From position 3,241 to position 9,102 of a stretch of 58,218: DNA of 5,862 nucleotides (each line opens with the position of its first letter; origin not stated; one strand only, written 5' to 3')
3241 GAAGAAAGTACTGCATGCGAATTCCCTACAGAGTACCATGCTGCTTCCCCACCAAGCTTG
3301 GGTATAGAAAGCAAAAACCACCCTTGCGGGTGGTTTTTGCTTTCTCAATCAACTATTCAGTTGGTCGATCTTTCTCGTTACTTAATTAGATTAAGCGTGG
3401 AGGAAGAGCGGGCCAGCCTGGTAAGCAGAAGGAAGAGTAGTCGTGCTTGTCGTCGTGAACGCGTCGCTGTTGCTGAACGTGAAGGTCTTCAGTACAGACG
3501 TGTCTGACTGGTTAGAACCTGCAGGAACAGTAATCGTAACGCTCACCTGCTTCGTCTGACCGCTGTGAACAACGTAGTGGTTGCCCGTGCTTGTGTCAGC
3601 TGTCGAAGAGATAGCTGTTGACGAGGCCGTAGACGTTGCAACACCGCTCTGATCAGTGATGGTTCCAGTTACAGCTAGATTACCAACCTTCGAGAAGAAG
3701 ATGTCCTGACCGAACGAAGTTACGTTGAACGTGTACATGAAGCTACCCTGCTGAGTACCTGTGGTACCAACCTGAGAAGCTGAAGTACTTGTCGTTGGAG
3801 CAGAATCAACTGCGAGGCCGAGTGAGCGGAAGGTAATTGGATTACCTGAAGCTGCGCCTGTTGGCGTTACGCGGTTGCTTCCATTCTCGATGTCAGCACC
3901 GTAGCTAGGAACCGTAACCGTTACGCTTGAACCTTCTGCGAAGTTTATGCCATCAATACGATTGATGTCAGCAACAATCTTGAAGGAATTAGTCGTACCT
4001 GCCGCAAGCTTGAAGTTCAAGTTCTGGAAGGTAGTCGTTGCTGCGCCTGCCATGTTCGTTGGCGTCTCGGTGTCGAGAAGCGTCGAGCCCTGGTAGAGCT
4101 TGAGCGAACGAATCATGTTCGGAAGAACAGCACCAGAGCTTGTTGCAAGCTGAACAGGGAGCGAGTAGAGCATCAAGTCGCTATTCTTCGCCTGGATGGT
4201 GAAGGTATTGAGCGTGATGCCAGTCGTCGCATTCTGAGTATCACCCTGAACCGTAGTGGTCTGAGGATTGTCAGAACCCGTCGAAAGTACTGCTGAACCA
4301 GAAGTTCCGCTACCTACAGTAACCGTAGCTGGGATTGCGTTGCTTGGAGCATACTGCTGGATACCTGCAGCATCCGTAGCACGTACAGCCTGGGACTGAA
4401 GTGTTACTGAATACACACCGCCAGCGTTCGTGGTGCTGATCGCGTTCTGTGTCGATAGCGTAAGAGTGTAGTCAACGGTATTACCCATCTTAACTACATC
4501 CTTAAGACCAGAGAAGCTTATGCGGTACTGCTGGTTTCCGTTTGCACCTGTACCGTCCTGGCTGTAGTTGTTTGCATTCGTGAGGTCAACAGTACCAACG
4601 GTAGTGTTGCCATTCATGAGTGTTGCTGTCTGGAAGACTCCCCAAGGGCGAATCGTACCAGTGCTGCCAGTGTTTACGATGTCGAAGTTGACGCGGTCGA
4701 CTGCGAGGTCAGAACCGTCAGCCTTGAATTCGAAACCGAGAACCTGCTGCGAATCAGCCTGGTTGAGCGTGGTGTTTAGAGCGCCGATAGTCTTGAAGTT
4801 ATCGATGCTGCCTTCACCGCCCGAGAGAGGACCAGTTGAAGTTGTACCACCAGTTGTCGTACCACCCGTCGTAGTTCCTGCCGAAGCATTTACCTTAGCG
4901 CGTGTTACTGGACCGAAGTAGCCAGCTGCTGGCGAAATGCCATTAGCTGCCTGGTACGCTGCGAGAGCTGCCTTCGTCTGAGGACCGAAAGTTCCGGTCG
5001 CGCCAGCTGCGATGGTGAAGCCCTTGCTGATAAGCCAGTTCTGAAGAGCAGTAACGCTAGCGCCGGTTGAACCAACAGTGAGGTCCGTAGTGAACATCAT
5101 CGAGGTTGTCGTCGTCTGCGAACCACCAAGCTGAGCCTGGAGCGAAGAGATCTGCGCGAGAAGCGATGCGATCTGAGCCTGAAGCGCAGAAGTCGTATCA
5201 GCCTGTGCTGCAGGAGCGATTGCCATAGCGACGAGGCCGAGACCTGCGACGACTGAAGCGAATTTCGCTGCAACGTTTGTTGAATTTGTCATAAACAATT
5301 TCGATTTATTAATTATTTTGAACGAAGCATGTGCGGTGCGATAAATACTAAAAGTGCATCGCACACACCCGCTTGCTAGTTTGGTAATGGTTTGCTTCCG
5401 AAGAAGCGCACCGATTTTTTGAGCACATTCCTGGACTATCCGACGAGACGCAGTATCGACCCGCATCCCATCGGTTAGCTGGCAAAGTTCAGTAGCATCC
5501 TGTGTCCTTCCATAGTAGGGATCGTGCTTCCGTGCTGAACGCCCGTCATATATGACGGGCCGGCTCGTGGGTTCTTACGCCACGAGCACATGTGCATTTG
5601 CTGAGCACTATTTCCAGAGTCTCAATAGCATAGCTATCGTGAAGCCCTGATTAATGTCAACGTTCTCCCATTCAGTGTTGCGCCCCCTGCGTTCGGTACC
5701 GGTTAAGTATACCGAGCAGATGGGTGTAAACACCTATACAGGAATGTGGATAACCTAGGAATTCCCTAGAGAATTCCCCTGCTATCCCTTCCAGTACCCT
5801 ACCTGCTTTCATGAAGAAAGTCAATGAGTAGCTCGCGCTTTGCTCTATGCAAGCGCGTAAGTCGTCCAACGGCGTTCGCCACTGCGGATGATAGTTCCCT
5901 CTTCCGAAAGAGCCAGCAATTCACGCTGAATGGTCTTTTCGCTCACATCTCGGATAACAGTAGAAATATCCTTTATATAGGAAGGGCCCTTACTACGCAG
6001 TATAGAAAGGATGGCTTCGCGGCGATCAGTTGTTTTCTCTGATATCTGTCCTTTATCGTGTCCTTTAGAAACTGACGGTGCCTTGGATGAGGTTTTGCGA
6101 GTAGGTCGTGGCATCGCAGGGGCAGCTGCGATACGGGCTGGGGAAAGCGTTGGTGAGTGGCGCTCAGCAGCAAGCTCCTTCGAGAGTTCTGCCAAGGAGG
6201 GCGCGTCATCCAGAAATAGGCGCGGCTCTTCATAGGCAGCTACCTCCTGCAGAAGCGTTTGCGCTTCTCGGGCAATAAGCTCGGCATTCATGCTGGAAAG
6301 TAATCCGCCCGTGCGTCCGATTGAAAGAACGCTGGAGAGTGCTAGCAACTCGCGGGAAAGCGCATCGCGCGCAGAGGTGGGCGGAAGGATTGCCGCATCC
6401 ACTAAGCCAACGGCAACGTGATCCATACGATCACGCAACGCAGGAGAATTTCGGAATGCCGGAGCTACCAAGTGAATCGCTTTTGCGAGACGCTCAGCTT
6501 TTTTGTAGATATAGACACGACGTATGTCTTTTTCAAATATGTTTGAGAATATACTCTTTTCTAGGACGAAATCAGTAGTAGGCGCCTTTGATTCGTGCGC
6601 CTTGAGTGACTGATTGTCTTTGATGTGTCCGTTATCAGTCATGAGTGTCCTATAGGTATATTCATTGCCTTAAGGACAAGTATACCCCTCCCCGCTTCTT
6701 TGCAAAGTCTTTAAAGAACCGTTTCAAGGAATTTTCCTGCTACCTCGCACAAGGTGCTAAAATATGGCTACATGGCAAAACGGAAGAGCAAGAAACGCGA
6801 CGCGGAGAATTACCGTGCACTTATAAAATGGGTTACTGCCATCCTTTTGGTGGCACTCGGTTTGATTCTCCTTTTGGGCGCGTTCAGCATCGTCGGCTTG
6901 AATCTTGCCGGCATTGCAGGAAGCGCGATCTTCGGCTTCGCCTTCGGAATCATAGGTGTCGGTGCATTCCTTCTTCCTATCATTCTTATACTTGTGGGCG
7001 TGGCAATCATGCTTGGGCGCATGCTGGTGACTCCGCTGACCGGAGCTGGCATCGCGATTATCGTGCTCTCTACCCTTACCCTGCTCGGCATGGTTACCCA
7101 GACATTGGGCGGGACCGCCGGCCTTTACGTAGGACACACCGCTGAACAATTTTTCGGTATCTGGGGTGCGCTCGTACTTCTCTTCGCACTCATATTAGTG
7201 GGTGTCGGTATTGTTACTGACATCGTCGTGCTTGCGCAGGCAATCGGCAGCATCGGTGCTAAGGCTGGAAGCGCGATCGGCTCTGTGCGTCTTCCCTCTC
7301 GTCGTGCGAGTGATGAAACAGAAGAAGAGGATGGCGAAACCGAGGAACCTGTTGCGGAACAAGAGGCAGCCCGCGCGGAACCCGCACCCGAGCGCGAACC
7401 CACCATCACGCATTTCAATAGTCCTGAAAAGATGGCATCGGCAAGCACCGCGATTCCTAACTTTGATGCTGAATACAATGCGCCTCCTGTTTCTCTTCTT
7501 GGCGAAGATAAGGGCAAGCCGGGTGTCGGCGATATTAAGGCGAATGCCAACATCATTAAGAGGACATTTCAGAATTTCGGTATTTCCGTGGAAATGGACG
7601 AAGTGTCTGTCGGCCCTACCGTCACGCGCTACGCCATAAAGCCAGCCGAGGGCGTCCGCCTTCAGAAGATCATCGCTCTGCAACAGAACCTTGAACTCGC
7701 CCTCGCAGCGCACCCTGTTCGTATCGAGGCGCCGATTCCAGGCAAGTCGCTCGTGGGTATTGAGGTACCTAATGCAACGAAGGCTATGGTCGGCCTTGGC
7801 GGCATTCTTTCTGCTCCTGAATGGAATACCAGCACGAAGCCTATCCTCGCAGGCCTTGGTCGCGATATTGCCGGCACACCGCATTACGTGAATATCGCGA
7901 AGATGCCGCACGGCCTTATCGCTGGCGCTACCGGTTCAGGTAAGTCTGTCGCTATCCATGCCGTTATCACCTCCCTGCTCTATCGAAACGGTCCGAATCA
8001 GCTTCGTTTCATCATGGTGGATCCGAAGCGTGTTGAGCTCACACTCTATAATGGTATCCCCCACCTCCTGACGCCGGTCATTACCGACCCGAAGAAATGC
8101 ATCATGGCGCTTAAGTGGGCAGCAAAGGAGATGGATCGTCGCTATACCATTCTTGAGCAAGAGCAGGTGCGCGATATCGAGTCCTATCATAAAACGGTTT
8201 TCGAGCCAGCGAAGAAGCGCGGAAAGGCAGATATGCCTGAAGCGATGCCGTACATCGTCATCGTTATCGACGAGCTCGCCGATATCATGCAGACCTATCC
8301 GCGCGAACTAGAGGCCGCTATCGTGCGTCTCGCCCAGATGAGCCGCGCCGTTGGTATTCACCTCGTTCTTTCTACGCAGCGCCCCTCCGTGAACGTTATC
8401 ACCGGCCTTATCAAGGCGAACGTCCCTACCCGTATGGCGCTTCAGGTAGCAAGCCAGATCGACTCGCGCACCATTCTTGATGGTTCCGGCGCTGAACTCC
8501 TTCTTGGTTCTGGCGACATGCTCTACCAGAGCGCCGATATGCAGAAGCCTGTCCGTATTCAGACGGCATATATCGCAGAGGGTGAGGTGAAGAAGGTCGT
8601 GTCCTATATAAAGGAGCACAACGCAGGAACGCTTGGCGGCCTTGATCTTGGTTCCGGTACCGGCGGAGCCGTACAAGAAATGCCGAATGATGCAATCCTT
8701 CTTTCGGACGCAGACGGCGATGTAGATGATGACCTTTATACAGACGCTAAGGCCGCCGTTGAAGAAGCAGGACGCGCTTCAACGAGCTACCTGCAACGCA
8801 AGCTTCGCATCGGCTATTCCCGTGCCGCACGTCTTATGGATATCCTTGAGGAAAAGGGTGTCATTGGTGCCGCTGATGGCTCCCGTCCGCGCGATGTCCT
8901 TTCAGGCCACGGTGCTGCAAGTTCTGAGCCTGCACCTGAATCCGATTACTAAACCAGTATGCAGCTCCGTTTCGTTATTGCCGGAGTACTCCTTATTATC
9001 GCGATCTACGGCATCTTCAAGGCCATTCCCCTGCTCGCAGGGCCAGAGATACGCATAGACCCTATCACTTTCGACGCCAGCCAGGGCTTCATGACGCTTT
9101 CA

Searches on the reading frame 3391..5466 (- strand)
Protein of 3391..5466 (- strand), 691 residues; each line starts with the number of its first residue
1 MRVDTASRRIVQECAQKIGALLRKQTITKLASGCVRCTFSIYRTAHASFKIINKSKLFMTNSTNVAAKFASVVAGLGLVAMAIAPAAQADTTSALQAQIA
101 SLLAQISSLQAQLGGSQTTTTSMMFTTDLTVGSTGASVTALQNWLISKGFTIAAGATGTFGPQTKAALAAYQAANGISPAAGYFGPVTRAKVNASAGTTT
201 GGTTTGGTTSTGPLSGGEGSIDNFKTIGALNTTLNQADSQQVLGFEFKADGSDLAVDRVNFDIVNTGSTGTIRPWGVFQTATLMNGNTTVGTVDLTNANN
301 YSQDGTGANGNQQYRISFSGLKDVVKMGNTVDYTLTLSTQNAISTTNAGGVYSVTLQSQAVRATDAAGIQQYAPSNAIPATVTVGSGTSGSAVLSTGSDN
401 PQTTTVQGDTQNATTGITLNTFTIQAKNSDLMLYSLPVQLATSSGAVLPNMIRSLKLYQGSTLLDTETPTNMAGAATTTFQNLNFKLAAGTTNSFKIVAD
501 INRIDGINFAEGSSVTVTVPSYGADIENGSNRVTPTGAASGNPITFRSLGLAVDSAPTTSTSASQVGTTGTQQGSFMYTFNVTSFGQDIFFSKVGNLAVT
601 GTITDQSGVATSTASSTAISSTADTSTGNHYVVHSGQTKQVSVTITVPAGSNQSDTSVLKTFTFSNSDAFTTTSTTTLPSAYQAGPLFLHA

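Call 64: search_protein_families(library=pfam, proteins=[window:3391-5466:-], max_evalue=0.00001)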
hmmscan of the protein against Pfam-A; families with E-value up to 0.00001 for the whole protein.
window:3391-5466:- (691 aa): 1 family
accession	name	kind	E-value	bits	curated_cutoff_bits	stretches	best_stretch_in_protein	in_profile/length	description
PF01471.23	PG_binding_1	-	9.5e-11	42.2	23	1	134-191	1-56/57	Putative peptidoglycan binding domain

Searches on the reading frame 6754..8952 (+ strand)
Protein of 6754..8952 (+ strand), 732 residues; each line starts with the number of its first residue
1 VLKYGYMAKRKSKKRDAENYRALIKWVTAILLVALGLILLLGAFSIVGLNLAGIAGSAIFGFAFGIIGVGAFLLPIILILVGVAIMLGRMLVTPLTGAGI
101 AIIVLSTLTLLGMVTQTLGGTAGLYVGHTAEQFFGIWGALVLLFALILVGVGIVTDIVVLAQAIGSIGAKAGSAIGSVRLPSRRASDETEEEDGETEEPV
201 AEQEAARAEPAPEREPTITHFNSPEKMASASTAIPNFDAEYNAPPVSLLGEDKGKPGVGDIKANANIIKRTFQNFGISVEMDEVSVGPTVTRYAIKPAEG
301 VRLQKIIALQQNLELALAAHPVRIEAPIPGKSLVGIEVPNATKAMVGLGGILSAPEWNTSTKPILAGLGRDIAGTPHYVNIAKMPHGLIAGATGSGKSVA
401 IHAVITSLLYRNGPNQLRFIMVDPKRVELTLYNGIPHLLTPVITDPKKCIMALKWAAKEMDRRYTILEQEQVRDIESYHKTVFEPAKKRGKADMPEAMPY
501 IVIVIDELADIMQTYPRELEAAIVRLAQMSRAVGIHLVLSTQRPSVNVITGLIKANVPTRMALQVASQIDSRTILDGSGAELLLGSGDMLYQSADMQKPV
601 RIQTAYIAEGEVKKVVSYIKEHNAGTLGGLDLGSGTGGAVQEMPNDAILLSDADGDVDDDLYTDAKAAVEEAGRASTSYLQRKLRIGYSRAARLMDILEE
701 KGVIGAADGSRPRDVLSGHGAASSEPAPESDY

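Call 64: search_protein_families(library=pfam, proteins=[window:6754-8952:+], max_evalue=0.00001)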
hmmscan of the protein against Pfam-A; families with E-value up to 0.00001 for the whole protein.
window:6754-8952:+ (732 aa): 3 families
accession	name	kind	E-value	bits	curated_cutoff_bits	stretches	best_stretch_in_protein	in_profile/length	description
PF01580.24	FtsK_SpoIIIE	-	2.3e-60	204.2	24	1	352-546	6-221/221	FtsK/SpoIIIE family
PF17854.6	FtsK_alpha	-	4.6e-27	94.6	22.9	1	244-340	2-101/101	FtsK alpha domain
PF09397.16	FtsK_gamma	-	6.8e-25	87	30.6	1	658-716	3-61/63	Ftsk gamma domain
